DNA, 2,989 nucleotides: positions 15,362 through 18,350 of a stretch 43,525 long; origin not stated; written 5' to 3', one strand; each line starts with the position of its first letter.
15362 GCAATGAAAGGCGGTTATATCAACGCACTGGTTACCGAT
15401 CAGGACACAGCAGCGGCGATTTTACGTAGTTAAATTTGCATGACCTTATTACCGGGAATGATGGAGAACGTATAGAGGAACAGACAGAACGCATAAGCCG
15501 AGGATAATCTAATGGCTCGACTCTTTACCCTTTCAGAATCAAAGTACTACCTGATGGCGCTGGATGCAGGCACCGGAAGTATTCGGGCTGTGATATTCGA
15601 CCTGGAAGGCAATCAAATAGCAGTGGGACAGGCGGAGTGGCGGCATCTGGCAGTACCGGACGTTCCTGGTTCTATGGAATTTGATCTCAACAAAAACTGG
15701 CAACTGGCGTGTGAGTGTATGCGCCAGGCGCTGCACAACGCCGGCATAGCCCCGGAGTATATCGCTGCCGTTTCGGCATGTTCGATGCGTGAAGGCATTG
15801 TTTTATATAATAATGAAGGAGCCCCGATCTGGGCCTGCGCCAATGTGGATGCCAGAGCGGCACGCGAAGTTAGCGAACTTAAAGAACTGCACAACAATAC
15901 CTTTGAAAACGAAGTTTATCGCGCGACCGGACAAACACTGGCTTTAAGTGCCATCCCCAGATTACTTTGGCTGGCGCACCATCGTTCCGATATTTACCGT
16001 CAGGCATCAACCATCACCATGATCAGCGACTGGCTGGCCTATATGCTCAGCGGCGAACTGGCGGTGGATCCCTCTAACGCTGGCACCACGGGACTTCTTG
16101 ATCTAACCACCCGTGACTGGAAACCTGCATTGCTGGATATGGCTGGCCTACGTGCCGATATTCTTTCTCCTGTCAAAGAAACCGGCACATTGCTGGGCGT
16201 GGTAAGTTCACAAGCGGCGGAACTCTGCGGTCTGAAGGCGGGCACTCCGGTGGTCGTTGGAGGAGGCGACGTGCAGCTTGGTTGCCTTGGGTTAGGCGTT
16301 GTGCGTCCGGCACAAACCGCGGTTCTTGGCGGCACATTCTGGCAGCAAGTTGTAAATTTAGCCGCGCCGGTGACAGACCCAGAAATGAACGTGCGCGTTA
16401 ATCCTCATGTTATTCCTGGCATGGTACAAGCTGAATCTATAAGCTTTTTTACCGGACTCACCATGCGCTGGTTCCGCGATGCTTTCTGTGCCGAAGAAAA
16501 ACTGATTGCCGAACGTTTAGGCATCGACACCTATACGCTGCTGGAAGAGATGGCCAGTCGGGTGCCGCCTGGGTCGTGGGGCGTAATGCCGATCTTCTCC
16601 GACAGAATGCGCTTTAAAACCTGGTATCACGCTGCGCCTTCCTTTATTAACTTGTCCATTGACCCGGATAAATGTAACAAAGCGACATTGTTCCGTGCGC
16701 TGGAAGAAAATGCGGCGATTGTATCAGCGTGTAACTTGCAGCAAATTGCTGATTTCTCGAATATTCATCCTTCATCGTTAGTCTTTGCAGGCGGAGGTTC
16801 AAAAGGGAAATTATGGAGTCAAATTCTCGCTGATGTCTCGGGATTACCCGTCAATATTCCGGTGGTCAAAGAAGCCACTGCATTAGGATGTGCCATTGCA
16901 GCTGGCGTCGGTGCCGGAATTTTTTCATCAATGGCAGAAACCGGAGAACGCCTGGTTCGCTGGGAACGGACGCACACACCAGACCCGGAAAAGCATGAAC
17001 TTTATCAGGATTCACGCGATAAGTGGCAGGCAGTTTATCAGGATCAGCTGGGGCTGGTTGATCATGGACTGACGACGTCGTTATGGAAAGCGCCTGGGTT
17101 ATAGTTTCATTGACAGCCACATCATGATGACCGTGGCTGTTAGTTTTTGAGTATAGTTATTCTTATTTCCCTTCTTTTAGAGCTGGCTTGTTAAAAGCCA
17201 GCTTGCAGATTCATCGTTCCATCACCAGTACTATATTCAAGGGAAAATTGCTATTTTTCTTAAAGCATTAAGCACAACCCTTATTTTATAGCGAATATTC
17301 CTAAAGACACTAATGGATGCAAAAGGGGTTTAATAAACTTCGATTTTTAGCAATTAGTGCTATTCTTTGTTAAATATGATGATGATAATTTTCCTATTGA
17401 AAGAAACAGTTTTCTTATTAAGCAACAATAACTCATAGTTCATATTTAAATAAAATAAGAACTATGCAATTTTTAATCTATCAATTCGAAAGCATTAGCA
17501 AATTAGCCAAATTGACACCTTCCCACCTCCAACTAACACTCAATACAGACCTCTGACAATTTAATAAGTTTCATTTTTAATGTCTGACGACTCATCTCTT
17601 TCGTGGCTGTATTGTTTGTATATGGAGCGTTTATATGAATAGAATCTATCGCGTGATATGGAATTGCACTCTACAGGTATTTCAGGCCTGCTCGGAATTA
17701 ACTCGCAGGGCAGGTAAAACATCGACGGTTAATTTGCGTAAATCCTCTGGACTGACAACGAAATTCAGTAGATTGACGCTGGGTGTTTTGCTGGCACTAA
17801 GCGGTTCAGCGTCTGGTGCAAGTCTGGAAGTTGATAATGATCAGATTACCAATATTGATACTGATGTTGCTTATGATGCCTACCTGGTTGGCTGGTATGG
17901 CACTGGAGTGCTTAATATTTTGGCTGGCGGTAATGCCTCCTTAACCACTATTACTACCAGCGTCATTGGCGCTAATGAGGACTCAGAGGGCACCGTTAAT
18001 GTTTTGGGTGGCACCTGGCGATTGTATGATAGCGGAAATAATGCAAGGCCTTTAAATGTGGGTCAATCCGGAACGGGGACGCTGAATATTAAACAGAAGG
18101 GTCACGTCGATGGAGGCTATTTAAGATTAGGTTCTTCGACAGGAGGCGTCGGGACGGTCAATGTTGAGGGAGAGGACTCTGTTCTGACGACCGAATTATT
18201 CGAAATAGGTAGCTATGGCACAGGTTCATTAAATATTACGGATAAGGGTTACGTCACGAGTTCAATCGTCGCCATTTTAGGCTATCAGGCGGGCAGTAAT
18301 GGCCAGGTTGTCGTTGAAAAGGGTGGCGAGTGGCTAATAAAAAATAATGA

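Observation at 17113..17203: Two successive hairpins downstream of lsrK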

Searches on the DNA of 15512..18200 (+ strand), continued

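Call 52: search_dna_similar(query=L011:4060-4330:+, collection=ecoli_genomes, mode=near, max_rows=15, rows=best)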
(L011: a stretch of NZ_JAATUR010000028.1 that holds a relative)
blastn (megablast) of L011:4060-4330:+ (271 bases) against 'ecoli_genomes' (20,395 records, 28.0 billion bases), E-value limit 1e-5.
Records with a match: 3988; places in all: 3996; records where one place covers at least 80% of the query: 0.
Genomes with a match: 3988 of 5426; with a place that covers at least 80% of the query: 0. Places per genome that has any: lowest 1, median 1, highest 2. On chromosomes: 3993 places; on plasmids: 3.
Best place of each record, by identity: 95-99% 3979; 80-90% 9.
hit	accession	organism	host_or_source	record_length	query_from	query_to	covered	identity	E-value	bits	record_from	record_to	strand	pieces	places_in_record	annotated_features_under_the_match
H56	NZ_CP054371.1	Escherichia coli strain SCU-316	Homo sapiens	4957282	1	108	40%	85.3%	4e-22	113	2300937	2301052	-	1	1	lsrK: autoinducer-2 kinase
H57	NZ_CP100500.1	Escherichia coli strain LH50-c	Gallus gallus domesticus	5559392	1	108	40%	85.3%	4e-22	113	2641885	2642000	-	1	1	lsrK: autoinducer-2 kinase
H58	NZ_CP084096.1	Escherichia coli O78 strain 3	Homo sapiens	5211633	1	108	40%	85.3%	4e-22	113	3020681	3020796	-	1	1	lsrK: autoinducer-2 kinase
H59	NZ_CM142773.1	Escherichia coli strain GPEC1446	chicken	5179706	1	108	40%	85.3%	4e-22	113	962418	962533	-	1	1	lsrK: autoinducer-2 kinase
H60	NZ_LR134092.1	Escherichia coli strain NCTC10444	Calf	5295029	1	108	40%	85.3%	4e-22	113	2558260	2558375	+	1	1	lsrK: autoinducer-2 kinase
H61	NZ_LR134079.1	Escherichia coli strain NCTC9112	missing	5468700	1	108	40%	85.3%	4e-22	113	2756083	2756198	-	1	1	lsrK: autoinducer-2 kinase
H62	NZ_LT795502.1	Escherichia coli strain KV7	Sus scrofa domestica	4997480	1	108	40%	85.3%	4e-22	113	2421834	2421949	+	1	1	lsrK: autoinducer-2 kinase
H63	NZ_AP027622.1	Escherichia coli strain PSJ-12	Homo sapiens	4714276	192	271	30%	88.8%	4e-17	97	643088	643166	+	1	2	none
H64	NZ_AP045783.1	Escherichia coli strain 23CRST024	Homo sapiens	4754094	192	271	30%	88.8%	4e-17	97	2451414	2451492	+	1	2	none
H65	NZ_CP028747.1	Escherichia coli strain A28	Tachyglossus aculeatus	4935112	1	64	24%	96.9%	2e-20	108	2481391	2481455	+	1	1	lsrK: autoinducer-2 kinase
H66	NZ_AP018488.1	Escherichia coli O157:H7 strain PV15-279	Homo sapiens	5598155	1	64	24%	96.9%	2e-20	108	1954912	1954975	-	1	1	lsrK: autoinducer-2 kinase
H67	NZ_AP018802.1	Escherichia coli strain E2863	Bos taurus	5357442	1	64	24%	96.9%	2e-20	108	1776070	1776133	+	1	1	FGGY family carbohydrate kinase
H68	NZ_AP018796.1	Escherichia coli strain E2855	Bos taurus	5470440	1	64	24%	96.9%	2e-20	108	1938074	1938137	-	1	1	FGGY family carbohydrate kinase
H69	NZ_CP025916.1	Escherichia coli strain 120899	Homo sapiens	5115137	1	64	24%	96.9%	2e-20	108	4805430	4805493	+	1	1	lsrK: autoinducer-2 kinase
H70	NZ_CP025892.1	Escherichia coli strain 503025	Homo sapiens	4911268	1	64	24%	96.9%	2e-20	108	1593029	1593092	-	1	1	lsrK: autoinducer-2 kinase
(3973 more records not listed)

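Call 57: search_dna_similar(query=window:17107-17150:+, collection=ecoli_genomes, mode=near, max_rows=12, rows=spread, max_evalue=10)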
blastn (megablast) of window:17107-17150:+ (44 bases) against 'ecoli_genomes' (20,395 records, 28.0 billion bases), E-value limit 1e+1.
Records with a match: 4178; places in all: 4182; records where one place covers at least 80% of the query: 4007.
Genomes with a match: 4178 of 5426; with a place that covers at least 80% of the query: 4007. Places per genome that has any: lowest 1, median 1, highest 2. On chromosomes: 4179 places; on plasmids: 3.
Best place of each record, by identity: >=99% 3970; 95-99% 208.
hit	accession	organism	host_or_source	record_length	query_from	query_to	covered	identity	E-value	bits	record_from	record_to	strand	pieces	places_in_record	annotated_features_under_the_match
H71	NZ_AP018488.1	Escherichia coli O157:H7 strain PV15-279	Homo sapiens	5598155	1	44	100%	100.0%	7e-14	82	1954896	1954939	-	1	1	none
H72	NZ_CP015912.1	Escherichia coli strain 210205630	swine cecum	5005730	1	44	100%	100.0%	7e-14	82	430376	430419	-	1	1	none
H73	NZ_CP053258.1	Escherichia coli strain GF4-3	Guinea fowl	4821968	1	44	100%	100.0%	7e-14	82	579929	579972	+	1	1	none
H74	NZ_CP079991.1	Escherichia coli strain KMS2005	laboratory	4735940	1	44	100%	100.0%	7e-14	82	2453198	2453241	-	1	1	none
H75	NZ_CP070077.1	Escherichia coli strain FDAARGOS_1371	Homo sapiens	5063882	1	44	100%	100.0%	7e-14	82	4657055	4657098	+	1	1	none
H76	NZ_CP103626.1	Escherichia coli strain 4012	Homo sapiens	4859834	1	44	100%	100.0%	7e-14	82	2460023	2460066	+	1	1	none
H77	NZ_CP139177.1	Escherichia coli strain JX21CE33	chicken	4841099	1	44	100%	100.0%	7e-14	82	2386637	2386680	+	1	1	none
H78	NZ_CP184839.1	Escherichia coli strain 47-1826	Broiler chicken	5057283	1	44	100%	100.0%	7e-14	82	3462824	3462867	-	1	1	none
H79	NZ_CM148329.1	Escherichia coli strain 01G17CRGN001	Homo sapiens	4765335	1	44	100%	100.0%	7e-14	82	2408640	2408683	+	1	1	none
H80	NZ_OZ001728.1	Escherichia coli strain FFFEB2 MIAE 11482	sewage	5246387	1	44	100%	100.0%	7e-14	82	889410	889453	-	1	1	none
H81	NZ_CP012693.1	Escherichia coli strain FORC_028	Homo sapiens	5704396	1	44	100%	97.7%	3e-12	77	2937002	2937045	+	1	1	none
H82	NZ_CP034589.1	Escherichia coli strain L37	anus swab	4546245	1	34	77%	97.1%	1e-6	58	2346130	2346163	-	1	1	none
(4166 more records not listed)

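Call 66: get_annotated_region(hit=H1, flank=100)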
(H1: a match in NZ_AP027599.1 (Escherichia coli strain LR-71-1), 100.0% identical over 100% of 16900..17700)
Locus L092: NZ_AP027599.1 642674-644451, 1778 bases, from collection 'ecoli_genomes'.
description: Escherichia coli strain LR-71-1 chromosome, complete genome
organism: Escherichia coli strain LR-71-1 (NCBI taxid 562)
replicon: chromosome; assembly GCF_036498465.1
host: Homo sapiens; source: feces; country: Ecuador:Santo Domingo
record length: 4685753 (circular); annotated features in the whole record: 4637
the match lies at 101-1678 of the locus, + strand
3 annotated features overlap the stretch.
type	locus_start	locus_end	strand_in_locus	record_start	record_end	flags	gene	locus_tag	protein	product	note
CDS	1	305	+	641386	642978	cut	lsrK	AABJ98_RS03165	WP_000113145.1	autoinducer-2 kinase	-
CDS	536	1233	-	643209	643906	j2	-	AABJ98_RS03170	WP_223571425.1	IS1 family transposase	programmed frameshift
CDS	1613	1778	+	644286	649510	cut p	-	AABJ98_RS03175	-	ECSE_1600 family autotransporter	frameshifted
